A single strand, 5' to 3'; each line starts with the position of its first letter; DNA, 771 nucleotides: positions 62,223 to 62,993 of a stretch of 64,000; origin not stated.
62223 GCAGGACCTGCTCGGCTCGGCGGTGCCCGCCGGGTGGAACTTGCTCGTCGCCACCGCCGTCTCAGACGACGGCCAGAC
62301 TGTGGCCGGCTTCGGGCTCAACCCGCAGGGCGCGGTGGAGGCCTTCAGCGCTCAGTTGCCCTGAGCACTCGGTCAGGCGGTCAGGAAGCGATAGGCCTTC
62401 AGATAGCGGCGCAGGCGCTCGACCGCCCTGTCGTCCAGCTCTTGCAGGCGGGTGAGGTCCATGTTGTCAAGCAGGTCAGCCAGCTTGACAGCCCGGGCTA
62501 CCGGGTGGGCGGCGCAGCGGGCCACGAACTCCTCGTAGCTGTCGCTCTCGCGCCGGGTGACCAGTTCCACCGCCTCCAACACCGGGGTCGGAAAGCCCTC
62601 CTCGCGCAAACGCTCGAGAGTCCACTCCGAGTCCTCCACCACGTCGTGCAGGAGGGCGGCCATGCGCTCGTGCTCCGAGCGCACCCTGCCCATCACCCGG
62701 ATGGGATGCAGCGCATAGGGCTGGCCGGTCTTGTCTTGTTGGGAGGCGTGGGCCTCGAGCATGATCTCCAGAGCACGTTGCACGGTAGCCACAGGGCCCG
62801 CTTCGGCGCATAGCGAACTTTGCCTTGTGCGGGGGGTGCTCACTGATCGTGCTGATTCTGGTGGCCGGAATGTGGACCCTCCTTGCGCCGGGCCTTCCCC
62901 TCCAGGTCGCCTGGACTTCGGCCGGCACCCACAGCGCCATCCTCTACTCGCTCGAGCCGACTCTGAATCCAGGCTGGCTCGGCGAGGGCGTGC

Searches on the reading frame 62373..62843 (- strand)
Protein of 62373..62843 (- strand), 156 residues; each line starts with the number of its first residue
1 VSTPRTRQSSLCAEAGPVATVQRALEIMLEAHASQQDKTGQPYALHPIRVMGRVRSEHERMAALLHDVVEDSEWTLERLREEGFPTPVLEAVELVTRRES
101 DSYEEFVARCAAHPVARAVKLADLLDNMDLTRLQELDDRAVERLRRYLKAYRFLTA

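Call 63: find_encoding_contigs(protein=window:62373-62843:-, flank=10000, max_places=3)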
Protein window:62373-62843:- (156 aa): no gene with exactly this product is on record in the collection.

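Call 78: search_protein_families(library=pfam, proteins=[window:62373-62843:-], max_evalue=0.00001)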
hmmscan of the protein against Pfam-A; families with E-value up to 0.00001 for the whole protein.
window:62373-62843:- (156 aa): 1 family
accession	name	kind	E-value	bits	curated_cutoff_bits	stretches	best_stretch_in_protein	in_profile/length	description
PF13328.12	HD_4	-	4.9e-07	30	27.2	1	24-105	1-84/156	HD domain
